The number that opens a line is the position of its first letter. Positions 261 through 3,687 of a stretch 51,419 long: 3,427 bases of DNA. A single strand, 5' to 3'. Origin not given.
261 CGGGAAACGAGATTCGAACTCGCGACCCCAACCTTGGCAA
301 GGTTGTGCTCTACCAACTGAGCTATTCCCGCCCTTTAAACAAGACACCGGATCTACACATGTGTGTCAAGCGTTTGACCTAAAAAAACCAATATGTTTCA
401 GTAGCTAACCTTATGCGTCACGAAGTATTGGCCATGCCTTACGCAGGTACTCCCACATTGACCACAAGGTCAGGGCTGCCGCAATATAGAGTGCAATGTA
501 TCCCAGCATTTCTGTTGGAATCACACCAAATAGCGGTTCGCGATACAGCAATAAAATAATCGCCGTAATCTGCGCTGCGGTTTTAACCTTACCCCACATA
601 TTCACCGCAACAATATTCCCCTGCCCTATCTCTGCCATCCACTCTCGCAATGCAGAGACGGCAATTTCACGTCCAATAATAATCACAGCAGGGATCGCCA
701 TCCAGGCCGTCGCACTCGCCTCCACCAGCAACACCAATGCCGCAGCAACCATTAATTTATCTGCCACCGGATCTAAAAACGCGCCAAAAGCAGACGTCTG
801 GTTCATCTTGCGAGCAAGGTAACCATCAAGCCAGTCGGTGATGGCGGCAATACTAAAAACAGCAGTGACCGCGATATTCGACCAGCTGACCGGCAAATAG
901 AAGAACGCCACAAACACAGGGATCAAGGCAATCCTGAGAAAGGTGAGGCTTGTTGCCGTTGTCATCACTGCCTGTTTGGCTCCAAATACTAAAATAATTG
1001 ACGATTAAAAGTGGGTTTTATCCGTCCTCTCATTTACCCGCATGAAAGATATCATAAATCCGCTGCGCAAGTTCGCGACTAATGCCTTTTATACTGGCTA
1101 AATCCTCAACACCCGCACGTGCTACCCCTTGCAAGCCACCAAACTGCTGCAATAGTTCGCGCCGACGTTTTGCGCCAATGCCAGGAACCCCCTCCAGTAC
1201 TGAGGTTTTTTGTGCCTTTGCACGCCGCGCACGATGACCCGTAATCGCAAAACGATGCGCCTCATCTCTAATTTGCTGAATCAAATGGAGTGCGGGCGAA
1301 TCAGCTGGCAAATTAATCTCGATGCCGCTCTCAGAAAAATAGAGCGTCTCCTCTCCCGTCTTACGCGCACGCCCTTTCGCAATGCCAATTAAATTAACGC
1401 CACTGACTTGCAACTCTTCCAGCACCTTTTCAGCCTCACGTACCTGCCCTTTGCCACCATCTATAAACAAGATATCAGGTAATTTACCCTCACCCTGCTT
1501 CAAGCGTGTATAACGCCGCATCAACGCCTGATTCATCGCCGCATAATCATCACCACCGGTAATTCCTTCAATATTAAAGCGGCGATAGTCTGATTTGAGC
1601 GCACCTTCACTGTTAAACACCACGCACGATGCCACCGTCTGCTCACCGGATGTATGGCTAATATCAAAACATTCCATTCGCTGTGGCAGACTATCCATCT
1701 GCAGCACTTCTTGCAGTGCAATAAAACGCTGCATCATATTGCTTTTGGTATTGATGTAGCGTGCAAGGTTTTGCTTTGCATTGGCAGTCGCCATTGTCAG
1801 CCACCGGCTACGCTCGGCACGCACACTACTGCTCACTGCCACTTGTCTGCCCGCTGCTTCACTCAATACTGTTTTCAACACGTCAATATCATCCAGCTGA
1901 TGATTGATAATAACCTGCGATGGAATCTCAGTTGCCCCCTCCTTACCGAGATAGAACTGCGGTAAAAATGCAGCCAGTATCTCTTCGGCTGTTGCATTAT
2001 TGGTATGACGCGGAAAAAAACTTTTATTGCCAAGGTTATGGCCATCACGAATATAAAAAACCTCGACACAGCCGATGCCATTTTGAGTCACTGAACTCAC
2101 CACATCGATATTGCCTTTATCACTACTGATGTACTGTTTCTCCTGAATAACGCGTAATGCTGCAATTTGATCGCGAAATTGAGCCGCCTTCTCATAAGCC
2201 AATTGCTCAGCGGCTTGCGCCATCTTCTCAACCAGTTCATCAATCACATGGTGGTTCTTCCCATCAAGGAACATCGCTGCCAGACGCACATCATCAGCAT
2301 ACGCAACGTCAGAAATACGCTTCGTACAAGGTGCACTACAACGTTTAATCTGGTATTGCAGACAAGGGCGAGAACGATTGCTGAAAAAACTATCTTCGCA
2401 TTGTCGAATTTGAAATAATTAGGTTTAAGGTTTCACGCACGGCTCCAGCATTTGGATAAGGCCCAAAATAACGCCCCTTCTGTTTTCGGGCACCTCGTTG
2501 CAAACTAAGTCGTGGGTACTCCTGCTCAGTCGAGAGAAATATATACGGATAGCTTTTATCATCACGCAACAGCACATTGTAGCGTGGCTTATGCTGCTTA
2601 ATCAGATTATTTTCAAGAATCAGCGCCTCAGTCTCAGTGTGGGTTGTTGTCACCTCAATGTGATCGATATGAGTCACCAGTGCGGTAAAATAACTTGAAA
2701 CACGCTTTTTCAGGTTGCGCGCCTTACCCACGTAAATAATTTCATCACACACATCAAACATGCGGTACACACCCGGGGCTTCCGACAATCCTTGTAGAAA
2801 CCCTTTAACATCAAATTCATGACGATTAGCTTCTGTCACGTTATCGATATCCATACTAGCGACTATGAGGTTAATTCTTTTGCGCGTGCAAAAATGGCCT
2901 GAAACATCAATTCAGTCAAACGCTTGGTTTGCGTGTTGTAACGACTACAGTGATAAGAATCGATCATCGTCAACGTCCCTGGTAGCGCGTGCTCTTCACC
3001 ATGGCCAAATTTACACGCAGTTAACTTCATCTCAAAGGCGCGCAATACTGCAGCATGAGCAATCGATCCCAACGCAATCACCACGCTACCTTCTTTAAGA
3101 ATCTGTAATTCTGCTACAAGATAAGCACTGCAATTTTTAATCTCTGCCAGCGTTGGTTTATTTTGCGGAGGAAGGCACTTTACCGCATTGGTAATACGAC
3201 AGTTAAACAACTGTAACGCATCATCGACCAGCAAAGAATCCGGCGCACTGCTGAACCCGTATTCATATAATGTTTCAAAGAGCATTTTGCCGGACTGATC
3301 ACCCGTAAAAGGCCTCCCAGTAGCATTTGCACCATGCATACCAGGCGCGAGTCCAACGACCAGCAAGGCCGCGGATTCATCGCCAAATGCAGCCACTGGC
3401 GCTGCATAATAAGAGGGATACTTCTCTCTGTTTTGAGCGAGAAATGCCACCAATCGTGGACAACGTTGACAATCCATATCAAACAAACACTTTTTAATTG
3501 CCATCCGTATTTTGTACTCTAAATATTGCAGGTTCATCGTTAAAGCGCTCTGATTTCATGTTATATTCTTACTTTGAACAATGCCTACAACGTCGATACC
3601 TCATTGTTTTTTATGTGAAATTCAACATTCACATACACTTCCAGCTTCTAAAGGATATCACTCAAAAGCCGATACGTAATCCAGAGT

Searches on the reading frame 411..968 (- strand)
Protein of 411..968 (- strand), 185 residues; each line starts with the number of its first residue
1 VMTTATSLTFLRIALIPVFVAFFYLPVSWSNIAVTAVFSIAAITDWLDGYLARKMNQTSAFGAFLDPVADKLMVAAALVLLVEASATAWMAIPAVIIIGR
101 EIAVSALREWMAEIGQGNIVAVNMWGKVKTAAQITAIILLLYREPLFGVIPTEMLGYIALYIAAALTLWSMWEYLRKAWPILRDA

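Call 96: search_protein_families(library=ncbifam, proteins=[window:411-968:-], max_evalue=1e-8)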
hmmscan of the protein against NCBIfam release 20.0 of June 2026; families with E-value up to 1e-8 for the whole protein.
window:411-968:- (185 aa): 4 families
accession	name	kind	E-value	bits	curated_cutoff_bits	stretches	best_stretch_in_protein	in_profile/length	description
NF008090.0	PRK10832.1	equivalog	1.7e-59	200.9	304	1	4-184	5-181/182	CDP-diacylglycerol--glycerol-3-phosphate 3-phosphatidyltransferase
TIGR00560.1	pgsA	equivalog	1.4e-53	182.1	109.1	1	3-180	2-178/183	CDP-diacylglycerol--glycerol-3-phosphate 3-phosphatidyltransferase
NF053678.1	ClpnSynClsA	equivalog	4.7e-20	72.5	240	1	3-175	4-165/180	cardiolipin synthase ClsA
NF040950.1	archin_ph_syn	equivalog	2.6e-11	43.7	180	1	14-162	30-174/191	archaetidylinositol phosphate synthase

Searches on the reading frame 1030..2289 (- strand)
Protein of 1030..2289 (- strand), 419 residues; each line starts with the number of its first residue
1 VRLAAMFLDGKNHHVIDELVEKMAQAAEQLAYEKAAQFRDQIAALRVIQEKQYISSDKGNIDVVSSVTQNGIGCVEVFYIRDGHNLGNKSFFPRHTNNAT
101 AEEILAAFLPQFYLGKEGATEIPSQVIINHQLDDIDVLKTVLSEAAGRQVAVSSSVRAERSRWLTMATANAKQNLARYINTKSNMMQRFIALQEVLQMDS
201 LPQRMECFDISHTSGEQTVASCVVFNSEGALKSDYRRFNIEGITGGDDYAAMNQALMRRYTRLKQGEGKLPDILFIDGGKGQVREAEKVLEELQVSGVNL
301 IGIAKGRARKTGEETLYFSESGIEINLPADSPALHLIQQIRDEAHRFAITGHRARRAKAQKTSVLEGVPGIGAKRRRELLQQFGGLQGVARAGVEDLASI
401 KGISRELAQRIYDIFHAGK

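Call 46: search_protein_families(library=ncbifam, proteins=[window:1030-2289:-], max_evalue=1e-10)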
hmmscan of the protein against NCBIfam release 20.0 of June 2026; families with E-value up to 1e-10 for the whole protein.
window:1030-2289:- (419 aa): 8 families
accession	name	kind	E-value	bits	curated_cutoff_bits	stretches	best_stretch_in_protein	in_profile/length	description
TIGR00194.1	uvrC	equivalog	6e-113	378.5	285.45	1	4-395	184-573/574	excinuclease ABC subunit UvrC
NF001824.0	PRK00558.1-5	equivalog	1.5e-86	291.2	451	1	6-417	201-646/652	excinuclease ABC subunit UvrC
NF011263.0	PRK14669.1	equivalog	2.7e-83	280.6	1108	1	4-417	193-604/624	excinuclease ABC subunit C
NF011261.0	PRK14667.1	equivalog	5.2e-67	226.7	818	1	3-414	188-564/567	excinuclease ABC subunit C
NF011260.0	PRK14666.1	equivalog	2.6e-58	198.3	649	2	137-413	412-687/698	excinuclease ABC subunit C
NF011262.0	PRK14668.1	equivalog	1.1e-57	195.7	544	1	5-411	190-573/577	excinuclease ABC subunit C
NF011266.0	PRK14672.1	equivalog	3.4e-52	177.7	1504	1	158-409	411-654/691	excinuclease ABC subunit C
NF011264.0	PRK14670.1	equivalog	7.9e-47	159.8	1021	1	7-412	193-586/602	excinuclease ABC subunit C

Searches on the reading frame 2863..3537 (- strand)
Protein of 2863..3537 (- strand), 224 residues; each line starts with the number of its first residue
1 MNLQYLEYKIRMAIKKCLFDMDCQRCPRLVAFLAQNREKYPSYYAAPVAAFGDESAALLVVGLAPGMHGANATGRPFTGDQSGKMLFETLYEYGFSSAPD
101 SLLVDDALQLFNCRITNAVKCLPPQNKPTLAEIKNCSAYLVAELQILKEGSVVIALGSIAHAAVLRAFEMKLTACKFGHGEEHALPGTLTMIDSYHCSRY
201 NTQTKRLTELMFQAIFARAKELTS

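Call 96: search_protein_families(library=ncbifam, proteins=[window:2863-3537:-], max_evalue=1e-8)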
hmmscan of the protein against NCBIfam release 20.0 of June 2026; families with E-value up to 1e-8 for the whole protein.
window:2863-3537:- (224 aa): 3 families
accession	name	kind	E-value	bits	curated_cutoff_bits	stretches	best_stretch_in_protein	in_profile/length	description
TIGR00758.1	UDG_fam4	subfamily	2.9e-19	69.4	125.3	1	47-205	13-157/173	uracil-DNA glycosylase, family 4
NF040953.1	Arch_udg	equivalog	1e-18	67.5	250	1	46-203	22-170/184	type-4 uracil-DNA glycosylase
TIGR03914.1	UDG_fam_dom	hypoth_equivalog_domain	9.3e-11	41.8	189.95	1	48-167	68-179/231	UdgX family uracil-DNA binding protein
